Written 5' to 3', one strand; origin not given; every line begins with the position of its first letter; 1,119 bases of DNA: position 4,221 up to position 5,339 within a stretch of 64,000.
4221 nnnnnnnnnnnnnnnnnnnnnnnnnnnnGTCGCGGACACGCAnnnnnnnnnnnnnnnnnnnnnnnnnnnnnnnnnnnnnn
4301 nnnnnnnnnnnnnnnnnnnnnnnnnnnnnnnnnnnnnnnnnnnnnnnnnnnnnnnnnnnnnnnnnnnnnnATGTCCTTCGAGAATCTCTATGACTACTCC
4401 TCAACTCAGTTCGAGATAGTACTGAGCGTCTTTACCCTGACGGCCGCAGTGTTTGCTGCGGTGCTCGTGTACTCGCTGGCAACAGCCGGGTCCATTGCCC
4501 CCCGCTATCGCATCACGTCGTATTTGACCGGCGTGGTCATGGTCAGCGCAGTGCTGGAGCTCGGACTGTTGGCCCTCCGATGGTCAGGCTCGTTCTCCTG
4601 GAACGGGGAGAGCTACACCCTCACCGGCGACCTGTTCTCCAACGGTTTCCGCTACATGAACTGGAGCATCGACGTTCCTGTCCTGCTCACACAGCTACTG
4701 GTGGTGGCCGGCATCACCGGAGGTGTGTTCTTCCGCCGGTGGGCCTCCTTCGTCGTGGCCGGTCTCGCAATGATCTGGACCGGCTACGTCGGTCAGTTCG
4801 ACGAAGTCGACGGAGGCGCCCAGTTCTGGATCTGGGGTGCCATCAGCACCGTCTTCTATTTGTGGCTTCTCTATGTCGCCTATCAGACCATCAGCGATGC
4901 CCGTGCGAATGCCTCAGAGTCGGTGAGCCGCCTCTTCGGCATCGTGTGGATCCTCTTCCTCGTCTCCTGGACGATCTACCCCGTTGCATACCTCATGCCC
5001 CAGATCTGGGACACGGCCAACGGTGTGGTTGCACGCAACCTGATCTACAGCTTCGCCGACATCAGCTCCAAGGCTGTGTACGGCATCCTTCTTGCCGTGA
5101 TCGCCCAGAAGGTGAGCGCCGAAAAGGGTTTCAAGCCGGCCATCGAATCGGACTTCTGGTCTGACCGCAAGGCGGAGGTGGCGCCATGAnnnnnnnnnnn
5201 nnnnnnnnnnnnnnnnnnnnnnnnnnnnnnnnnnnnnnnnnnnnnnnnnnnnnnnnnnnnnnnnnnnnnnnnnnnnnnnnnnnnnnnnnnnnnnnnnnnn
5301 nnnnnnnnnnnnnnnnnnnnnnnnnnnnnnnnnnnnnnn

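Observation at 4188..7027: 75-bp direct repeats (duplicated DoxX gene tail) bracket the rhodopsin / NTF2 / ldhA cassette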

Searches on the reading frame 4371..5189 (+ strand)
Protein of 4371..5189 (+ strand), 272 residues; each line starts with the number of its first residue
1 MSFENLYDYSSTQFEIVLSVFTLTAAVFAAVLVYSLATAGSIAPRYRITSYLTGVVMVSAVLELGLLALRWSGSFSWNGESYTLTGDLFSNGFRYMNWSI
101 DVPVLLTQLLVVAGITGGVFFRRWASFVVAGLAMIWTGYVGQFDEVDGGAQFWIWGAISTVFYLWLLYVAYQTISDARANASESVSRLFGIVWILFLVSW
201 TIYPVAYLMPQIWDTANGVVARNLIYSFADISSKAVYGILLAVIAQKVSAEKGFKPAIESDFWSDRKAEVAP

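Call 4: search_protein_families(library=pfam, proteins=[window:4371-5189:+], max_evalue=0.01)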
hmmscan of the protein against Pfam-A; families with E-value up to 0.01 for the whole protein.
window:4371-5189:+ (272 aa): 1 family
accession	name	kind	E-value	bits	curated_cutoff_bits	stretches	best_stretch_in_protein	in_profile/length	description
PF01036.24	Bac_rhodopsin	-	3.6e-34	118.6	24.6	1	21-246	7-222/224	Bacteriorhodopsin-like protein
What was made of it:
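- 4371..5189 (+): Type-1 rhodopsin with an N-D-Q motif plus the extra helix-B Glu (ErNaR-like 'subgroup 2' sodium-pump type). Pfam PF01036, 3.6e-34 (call 4).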

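Call 11: find_encoding_contigs(protein=window:4371-5189:+, flank=10000, max_places=10)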
Protein window:4371-5189:+ (272 aa): no gene with exactly this product is on record in the collection.

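Call 12: find_homologous_proteins(query=window:4371-5189:+, max_evalue=1e-10)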
Query window:4371-5189:+ (272 aa): 1015 proteins with E <= 1e-10 among 4873 candidates; the best 120 are listed.
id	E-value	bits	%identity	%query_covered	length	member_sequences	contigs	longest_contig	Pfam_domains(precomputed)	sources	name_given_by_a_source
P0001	1.5e-170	584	100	100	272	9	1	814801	PF01036.25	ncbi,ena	-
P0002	1.7e-159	548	93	100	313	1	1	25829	PF01036.25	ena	-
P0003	3.2e-153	527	89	100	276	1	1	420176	PF01036.25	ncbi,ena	-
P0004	3.3e-151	520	88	100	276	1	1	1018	PF01036.25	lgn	-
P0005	6.9e-151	519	88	100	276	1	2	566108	PF01036.25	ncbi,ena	-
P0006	1.4e-150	518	89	98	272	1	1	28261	PF01036.25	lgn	-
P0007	1.7e-150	518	88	100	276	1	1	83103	PF01036.25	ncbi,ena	-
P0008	1.8e-150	518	88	100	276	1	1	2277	PF01036.25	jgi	jgi:bacteriorhodopsin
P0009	5.2e-150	517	88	100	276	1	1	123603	PF01036.25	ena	-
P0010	2.5e-149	514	88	99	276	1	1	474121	PF01036.25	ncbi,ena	-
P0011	9.3e-148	509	89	97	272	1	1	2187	PF01036.25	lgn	-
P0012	2.9e-147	508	87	97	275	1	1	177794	PF01036.25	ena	-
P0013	8.5e-147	506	87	99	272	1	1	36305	PF01036.25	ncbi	-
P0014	7.7e-146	503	88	98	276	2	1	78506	PF01036.25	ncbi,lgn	-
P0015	1.0e-145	502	88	98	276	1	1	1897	PF01036.25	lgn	-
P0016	2.6e-145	501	87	98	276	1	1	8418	PF01036.25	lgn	-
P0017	6.0e-145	500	87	98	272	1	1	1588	PF01036.25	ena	-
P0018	3.2e-140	484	82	100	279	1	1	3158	PF01036.25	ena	-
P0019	3.7e-138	478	81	100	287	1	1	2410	PF01036.25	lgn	-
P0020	5.6e-138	477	79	100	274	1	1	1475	PF01036.25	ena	-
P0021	7.9e-138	477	80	99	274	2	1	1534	PF01036.25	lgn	-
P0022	1.4e-136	473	80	99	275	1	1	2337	PF01036.25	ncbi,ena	-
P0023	2.9e-136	471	78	99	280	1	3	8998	PF01036.25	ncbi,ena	ncbi:MAG: bacteriorhodopsin [Actinomycetota bacterium]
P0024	5.0e-136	471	78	99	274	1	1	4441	PF01036.25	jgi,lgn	jgi:bacteriorhodopsin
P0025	6.6e-136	470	79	99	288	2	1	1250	PF01036.25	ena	-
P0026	6.7e-136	470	80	99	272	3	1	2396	PF01036.25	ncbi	-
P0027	9.1e-136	470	82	96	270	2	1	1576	PF01036.25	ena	-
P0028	1.0e-135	470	81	98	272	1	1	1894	PF01036.25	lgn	-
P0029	1.1e-135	470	78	99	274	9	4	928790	PF01036.25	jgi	jgi:bacteriorhodopsin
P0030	2.2e-135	469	80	98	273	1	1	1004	PF01036.25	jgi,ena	-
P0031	3.6e-135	468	88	92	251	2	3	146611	PF01036.25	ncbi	ncbi:MAG: bacteriorhodopsin [Actinomycetota bacterium]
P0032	5.3e-135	467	79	99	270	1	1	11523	PF01036.25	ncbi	-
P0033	1.5e-134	466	80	99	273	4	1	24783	PF01036.25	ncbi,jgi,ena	-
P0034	1.7e-134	466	80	97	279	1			PF01036.25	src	-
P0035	1.8e-134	466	79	98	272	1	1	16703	PF01036.25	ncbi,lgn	ncbi:MAG: bacteriorhodopsin [Actinomycetota bacterium]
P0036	1.8e-134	466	82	96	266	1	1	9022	PF01036.25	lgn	-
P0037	2.0e-134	465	81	96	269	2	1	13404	PF01036.25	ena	-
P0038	4.6e-134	464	79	99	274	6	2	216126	PF01036.25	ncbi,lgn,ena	-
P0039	9.2e-134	463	82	94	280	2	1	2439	PF01036.25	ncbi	-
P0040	1.4e-133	463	77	100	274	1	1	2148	PF01036.25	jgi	jgi:bacteriorhodopsin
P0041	4.2e-133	461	82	94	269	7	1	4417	PF01036.25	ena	-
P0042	4.4e-133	461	79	97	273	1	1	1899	PF01036.25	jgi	jgi:bacteriorhodopsin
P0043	7.3e-133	460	78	98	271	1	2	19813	PF01036.25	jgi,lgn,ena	-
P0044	7.5e-133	460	80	96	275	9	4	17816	PF01036.25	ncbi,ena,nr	ncbi:MAG: bacteriorhodopsin [Acidimicrobiia bacterium]|nr:bacteriorhodopsin [Acidimicrobiia bacteriu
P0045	1.1e-132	460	77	98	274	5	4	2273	PF01036.25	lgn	-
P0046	1.7e-132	459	81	96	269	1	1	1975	PF01036.25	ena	-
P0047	3.1e-132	458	80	94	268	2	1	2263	PF01036.25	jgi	jgi:bacteriorhodopsin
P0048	5.3e-132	458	82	96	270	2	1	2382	PF01036.25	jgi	jgi:bacteriorhodopsin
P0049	7.1e-132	457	80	96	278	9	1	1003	PF01036.25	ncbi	-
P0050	7.9e-132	457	80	94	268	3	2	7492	PF01036.25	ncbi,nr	ncbi:MAG: bacteriorhodopsin [Acidimicrobiia bacterium]|nr:bacteriorhodopsin [Acidimicrobiia bacteriu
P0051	8.1e-132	457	78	97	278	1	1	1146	PF01036.25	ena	-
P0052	1.3e-131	456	80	96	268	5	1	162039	PF01036.25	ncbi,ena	-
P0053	1.6e-131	456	79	96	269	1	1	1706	PF01036.25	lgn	-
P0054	1.7e-131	456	81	96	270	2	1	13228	PF01036.25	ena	-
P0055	2.3e-131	455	75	100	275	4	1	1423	PF01036.25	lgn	-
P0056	3.8e-131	455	79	96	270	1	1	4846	PF01036.25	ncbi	-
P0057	6.7e-131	454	81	94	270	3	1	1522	PF01036.25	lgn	-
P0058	1.4e-130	453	80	96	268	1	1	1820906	PF01036.25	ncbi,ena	-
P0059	1.4e-130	453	80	96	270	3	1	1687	PF01036.25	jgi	jgi:bacteriorhodopsin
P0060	1.8e-130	452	76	99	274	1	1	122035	PF01036.25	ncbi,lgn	ncbi:MAG: bacteriorhodopsin [Actinomycetota bacterium]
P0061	2.0e-130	452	77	99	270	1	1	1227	PF01036.25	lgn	-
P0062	2.0e-130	452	79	96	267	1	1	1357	PF01036.25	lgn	-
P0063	2.2e-130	452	81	96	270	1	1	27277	PF01036.25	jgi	jgi:bacteriorhodopsin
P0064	2.2e-130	452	80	96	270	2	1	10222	PF01036.25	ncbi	-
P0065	7.7e-130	450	80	94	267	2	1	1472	PF01036.25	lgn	-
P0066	9.8e-130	450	79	96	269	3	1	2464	PF01036.25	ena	-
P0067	1.0e-129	450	81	94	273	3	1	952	PF01036.25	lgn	-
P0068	1.0e-129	450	79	96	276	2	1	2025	PF01036.25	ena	-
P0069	1.1e-129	450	76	99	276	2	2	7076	PF01036.25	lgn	-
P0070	1.1e-129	450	79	96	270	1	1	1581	PF01036.25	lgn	-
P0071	1.1e-129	450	80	94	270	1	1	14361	PF01036.25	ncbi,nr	ncbi:MAG: bacteriorhodopsin [Acidimicrobiia bacterium]|nr:bacteriorhodopsin [Acidimicrobiia bacteriu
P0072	1.8e-129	449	75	100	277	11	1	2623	PF01036.25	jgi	-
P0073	2.7e-129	449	76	98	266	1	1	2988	PF01036.25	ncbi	ncbi:MAG: bacteriorhodopsin, partial [Actinomycetota bacterium]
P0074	3.1e-129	448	79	96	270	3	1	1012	PF01036.25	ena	-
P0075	4.2e-129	448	80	95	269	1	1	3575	PF01036.25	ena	-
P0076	4.4e-129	448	80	94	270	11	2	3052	PF01036.25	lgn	-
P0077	4.9e-129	448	79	94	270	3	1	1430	PF01036.25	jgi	jgi:bacteriorhodopsin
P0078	9.4e-129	447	76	100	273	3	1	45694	PF01036.25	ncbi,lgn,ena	ncbi:MAG: bacteriorhodopsin [Acidimicrobiales bacterium]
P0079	2.8e-128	445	78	94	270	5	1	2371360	PF01036.25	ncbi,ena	-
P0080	3.5e-128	445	79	96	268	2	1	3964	PF01036.25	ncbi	-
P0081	5.6e-128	444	78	94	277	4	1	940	PF01036.25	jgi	-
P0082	3.3e-127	442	76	98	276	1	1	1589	PF01036.25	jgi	jgi:bacteriorhodopsin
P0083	6.2e-127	441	79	94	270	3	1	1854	PF01036.25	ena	-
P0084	6.6e-127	441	77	96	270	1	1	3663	PF01036.25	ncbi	-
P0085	8.0e-127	441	78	94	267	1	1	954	PF01036.25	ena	-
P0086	9.1e-127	440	78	96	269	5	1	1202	PF01036.25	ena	-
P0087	1.5e-126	440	78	96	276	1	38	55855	PF01036.25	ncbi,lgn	-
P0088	1.8e-126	439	78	94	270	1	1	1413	PF01036.25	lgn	-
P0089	2.1e-126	439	78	96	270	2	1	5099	PF01036.25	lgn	-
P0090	2.1e-126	439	78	94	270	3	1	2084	PF01036.25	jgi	jgi:bacteriorhodopsin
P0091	2.2e-126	439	77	94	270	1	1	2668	PF01036.25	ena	-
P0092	4.3e-126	438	77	94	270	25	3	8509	PF01036.25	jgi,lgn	jgi:bacteriorhodopsin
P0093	5.1e-126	438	75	100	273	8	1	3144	PF01036.25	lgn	-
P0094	1.0e-125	437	77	96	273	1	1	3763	PF01036.25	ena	-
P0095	2.4e-125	436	78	96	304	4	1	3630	PF01036.25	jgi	-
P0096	1.0e-124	434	75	97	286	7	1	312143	PF01036.25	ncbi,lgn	ncbi:MAG: bacteriorhodopsin [Acidimicrobiales bacterium]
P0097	1.1e-124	434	75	98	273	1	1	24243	PF01036.25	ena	-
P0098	1.9e-122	426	72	98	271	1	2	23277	PF01036.25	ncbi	ncbi:MAG: bacteriorhodopsin [Actinomycetota bacterium]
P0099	3.6e-122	425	75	96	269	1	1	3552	PF01036.25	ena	-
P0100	3.8e-122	425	76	96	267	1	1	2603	PF01036.25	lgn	-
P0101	1.5e-120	420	72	97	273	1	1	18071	PF01036.25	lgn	-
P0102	1.6e-119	417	75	96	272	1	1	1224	PF01036.25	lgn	-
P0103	5.4e-119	415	76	94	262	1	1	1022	PF01036.25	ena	-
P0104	3.8e-118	412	73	99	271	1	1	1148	PF01036.25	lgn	-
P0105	1.7e-117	410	73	96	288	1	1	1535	PF01036.25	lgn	-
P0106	1.5e-116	407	73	96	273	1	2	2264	PF01036.25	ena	-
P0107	1.1e-111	391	68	97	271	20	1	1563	PF01036.25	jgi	-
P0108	3.0e-111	389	68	97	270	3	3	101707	PF01036.25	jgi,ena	jgi:bacteriorhodopsin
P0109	2.0e-110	387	67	97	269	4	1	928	PF01036.25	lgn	-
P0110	3.4e-110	386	68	98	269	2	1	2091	PF01036.25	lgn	-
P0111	1.1e-105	371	64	97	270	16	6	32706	PF01036.25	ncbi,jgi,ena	ncbi:MAG: bacteriorhodopsin [Acidimicrobiia bacterium]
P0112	1.6e-97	344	77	74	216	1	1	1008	PF01036.25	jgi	-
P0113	1.3e-90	322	84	65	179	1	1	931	PF01036.25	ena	-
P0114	2.2e-87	311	57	98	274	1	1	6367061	PF01036.25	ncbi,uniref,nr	ncbi:bacteriorhodopsin [Micromonospora sp. WMMD882]|uniref:bacteriorhodopsin n=1 Tax=Micromonospora 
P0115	4.4e-85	304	56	98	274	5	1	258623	PF01036.25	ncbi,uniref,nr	ncbi:bacteriorhodopsin [Micromonospora sp. DSM 115977]|uniref:Bacteriorhodopsin n=1 Tax=Micromonospo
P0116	2.9e-84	301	55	100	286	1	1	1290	PF01036.25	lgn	-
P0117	3.7e-84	301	55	100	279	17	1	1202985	PF01036.25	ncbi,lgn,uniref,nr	ncbi:bacteriorhodopsin [Blastococcus sp. VKM Ac-2987]|uniref:bacteriorhodopsin n=1 Tax=Blastococcus 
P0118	3.9e-84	301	55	100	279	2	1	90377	PF01036.25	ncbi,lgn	-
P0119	5.3e-84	300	58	96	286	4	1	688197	PF01036.25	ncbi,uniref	ncbi:bacteriorhodopsin [Micromonospora sp. NPDC049497]|uniref:bacteriorhodopsin n=1 Tax=Micromonospo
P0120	7.9e-84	300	56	98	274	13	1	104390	PF01036.25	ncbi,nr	ncbi:bacteriorhodopsin-like [Micromonospora sp. MSM11]|nr:bacteriorhodopsin [Micromonospora sp. MSM1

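Call 13: find_encoding_contigs(protein=P0001, flank=10000, max_places=6)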
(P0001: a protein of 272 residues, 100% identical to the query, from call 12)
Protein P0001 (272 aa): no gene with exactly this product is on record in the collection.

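Call 14: find_encoding_contigs(protein=P0002, flank=10000, max_places=4)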
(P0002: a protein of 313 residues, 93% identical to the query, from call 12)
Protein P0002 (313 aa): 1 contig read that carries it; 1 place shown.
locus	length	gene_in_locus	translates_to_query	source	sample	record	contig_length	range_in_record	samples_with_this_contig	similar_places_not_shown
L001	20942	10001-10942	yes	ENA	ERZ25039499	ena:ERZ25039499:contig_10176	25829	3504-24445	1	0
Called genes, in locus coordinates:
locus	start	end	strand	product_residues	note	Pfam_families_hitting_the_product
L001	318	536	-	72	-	-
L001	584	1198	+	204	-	PF04539:Sigma70_r3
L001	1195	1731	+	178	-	PF00342:PGI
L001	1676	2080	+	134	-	PF00342:PGI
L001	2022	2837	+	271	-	PF00342:PGI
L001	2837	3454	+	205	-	PF01613:Flavin_Reduct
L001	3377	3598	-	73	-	-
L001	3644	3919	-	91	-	-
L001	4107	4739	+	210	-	-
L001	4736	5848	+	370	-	PF00437:T2SSE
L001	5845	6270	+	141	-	-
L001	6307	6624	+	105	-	-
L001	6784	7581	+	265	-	PF00482:T2SSF, PF14029:DUF4244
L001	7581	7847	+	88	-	PF07811:TadE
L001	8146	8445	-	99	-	PF01036:Bac_rhodopsin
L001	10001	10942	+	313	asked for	PF01036:Bac_rhodopsin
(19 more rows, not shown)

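Call 15: find_encoding_contigs(protein=P0003, flank=10000, max_places=4)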
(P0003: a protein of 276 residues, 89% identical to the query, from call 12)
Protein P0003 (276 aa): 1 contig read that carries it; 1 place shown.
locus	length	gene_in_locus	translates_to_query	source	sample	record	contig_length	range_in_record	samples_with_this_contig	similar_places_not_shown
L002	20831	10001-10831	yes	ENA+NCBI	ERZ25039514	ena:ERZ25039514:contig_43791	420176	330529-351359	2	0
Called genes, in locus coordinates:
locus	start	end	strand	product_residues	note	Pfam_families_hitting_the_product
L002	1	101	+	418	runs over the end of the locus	PF04542:Sigma70_r2, PF08281:Sigma70_r4_2, PF20239:DUF6596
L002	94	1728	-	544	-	PF16655:PhoD_N, PF09423:PhoD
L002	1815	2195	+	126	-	PF10604:Polyketide_cyc2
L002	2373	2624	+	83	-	-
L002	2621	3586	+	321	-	PF01073:3Beta_HSD, PF01370:Epimerase, PF04321:RmlD_sub_bind, PF05368:NmrA, PF13460:NAD_binding_10, PF16363:GDP_Man_Dehyd, PF07993:NAD_binding_4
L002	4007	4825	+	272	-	PF03441:FAD_binding_7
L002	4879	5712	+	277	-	PF18761:Heliorhodopsin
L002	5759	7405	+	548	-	PF00027:cNMP_binding, PF01266:DAO (faint), PF03486:HI0933_like (faint), PF07992:Pyr_redox_2, PF13738:Pyr_redox_3, PF00070:Pyr_redox (weak)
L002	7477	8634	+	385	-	PF00413:Peptidase_M10 (faint), PF01457:Peptidase_M8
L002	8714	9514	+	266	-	PF00376:MerR, PF13411:MerR_1, PF00903:Glyoxalase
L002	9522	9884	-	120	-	-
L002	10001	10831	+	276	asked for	PF01036:Bac_rhodopsin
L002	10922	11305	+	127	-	PF13474:SnoaL_3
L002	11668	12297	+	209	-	PF00582:Usp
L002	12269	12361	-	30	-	-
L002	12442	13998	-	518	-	PF13416:SBP_bac_8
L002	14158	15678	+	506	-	PF00501:AMP-binding, PF13193:AMP-binding_C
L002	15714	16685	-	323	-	PF00378:ECH_1, PF16113:ECH_2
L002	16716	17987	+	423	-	PF02515:CoA_transf_3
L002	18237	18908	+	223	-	PF02551:Acyl_CoA_thio (faint), PF13622:4HBT_3 (weak), PF20789:4HBT_3C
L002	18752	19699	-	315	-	PF00378:ECH_1, PF16113:ECH_2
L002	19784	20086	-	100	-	-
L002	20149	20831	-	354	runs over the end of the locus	PF02771:Acyl-CoA_dh_N, PF00441:Acyl-CoA_dh_1, PF08028:Acyl-CoA_dh_2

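Call 27: find_encoding_contigs(protein=P0006, flank=10000, max_places=4)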
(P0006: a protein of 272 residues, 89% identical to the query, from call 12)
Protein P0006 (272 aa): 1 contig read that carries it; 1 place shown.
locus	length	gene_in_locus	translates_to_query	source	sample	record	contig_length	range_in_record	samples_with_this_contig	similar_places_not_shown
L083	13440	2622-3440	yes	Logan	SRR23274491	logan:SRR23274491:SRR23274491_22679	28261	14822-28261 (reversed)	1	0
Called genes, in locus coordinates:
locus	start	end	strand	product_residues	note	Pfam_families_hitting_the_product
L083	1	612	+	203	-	?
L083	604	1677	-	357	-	PF13417:GST_N_3 (faint)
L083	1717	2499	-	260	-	PF12728:HTH_17, PF13384:HTH_23 (weak), PF02607:B12-binding_2, PF02310:B12-binding (weak)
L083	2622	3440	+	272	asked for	PF01036:Bac_rhodopsin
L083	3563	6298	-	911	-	PF00311:PEPcase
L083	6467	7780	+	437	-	PF00202:Aminotran_3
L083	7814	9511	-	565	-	PF02538:Hydantoinase_B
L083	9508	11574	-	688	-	PF05378:Hydant_A_N, PF01968:Hydantoinase_A, PF19278:Hydant_A_C (weak)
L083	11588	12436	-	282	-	PF02668:TauD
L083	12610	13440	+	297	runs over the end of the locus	PF04542:Sigma70_r2, PF04545:Sigma70_r4 (faint)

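Call 28: find_encoding_contigs(protein=P0005, flank=10000, max_places=4)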
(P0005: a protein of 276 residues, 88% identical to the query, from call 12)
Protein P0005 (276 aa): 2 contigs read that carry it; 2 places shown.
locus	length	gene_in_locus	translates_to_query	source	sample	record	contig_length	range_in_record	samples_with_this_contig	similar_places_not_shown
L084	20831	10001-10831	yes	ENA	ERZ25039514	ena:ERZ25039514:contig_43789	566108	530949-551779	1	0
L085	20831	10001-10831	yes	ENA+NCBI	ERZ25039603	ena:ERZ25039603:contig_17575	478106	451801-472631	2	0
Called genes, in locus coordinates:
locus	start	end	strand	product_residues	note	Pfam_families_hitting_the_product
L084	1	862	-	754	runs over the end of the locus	PF00884:Sulfatase, PF16347:SGSH_C (weak)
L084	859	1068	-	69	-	-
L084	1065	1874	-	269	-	-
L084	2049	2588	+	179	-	PF04978:MST, PF05163:DinB (weak), PF12867:DinB_2 (weak)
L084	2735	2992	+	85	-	-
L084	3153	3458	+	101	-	PF03992:ABM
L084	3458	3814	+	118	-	PF03795:YCII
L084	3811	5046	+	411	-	PF04542:Sigma70_r2, PF08281:Sigma70_r4_2, PF20239:DUF6596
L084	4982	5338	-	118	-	-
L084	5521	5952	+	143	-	PF10604:Polyketide_cyc2 (weak)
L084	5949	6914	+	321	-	PF01073:3Beta_HSD, PF01370:Epimerase, PF04321:RmlD_sub_bind, PF05368:NmrA, PF07993:NAD_binding_4, PF13460:NAD_binding_10, PF16363:GDP_Man_Dehyd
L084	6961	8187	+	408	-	PF03441:FAD_binding_7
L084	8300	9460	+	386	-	PF00413:Peptidase_M10 (faint), PF01457:Peptidase_M8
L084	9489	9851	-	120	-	PF07883:Cupin_2 (weak)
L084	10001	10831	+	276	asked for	PF01036:Bac_rhodopsin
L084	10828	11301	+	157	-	PF13474:SnoaL_3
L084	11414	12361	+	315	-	PF00582:Usp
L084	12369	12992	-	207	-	-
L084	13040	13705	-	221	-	PF01638:HxlR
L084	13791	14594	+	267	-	PF01209:Ubie_methyltran, PF13489:Methyltransf_23, PF13847:Methyltransf_31, PF08241:Methyltransf_11, PF08242:Methyltransf_12, PF13649:Methyltransf_25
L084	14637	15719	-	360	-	PF00534:Glycos_transf_1, PF13692:Glyco_trans_1_4, PF13524:Glyco_trans_1_2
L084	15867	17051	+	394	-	PF13439:Glyco_transf_4 (weak), PF00534:Glycos_transf_1, PF13692:Glyco_trans_1_4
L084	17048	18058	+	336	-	-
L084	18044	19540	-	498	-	PF04041:Glyco_hydro_130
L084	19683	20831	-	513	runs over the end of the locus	PF13416:SBP_bac_8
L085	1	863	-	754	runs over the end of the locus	PF00884:Sulfatase, PF16347:SGSH_C (weak)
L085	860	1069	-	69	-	-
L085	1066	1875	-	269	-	-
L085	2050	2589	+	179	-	PF04978:MST, PF05163:DinB (weak), PF12867:DinB_2 (weak)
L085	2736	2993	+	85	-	-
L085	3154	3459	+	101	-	PF03992:ABM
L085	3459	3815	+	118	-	PF03795:YCII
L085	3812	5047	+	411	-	PF04542:Sigma70_r2, PF08281:Sigma70_r4_2, PF20239:DUF6596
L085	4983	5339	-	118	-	-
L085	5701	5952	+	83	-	-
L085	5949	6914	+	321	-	PF01073:3Beta_HSD, PF01370:Epimerase, PF04321:RmlD_sub_bind, PF05368:NmrA, PF07993:NAD_binding_4, PF13460:NAD_binding_10, PF16363:GDP_Man_Dehyd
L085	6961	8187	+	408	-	PF03441:FAD_binding_7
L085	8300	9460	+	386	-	PF00413:Peptidase_M10 (faint), PF01457:Peptidase_M8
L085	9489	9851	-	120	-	PF07883:Cupin_2 (weak)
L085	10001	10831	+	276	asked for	PF01036:Bac_rhodopsin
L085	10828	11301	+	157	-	PF13474:SnoaL_3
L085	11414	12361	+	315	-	PF00582:Usp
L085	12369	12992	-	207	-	-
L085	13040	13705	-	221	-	PF01638:HxlR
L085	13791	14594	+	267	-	PF01209:Ubie_methyltran, PF13489:Methyltransf_23, PF13847:Methyltransf_31, PF08241:Methyltransf_11, PF08242:Methyltransf_12, PF13649:Methyltransf_25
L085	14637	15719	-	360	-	PF00534:Glycos_transf_1, PF13692:Glyco_trans_1_4, PF13524:Glyco_trans_1_2 (weak)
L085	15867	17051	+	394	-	PF13439:Glyco_transf_4 (weak), PF00534:Glycos_transf_1, PF13692:Glyco_trans_1_4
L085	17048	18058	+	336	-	-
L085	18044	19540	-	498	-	PF04041:Glyco_hydro_130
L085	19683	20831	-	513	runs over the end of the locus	PF13416:SBP_bac_8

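Call 29: find_encoding_contigs(protein=P0010, flank=10000, max_places=4)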
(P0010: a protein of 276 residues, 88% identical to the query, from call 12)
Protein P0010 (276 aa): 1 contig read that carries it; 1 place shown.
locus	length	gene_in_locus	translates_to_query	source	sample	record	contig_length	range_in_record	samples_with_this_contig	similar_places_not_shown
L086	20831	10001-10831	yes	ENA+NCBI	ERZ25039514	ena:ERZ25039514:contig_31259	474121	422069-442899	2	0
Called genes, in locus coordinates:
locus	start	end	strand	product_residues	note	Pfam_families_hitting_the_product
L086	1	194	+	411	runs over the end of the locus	PF04542:Sigma70_r2, PF08281:Sigma70_r4_2, PF20239:DUF6596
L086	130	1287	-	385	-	PF09423:PhoD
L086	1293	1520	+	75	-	-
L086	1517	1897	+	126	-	PF10604:Polyketide_cyc2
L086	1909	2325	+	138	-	PF03364:Polyketide_cyc (weak), PF10604:Polyketide_cyc2 (weak)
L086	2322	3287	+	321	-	PF01073:3Beta_HSD, PF01370:Epimerase, PF04321:RmlD_sub_bind, PF05368:NmrA, PF13460:NAD_binding_10, PF16363:GDP_Man_Dehyd, PF07993:NAD_binding_4 (weak)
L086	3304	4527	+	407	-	PF03441:FAD_binding_7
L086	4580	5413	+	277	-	PF18761:Heliorhodopsin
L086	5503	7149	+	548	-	PF01266:DAO (faint), PF00027:cNMP_binding, PF03486:HI0933_like (faint), PF07992:Pyr_redox_2, PF13738:Pyr_redox_3, PF00070:Pyr_redox (weak)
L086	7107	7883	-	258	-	-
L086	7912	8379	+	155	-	PF01457:Peptidase_M8 (weak)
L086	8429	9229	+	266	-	PF00376:MerR, PF13411:MerR_1, PF00903:Glyoxalase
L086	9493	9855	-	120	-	-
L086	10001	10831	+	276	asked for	PF01036:Bac_rhodopsin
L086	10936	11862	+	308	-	PF00582:Usp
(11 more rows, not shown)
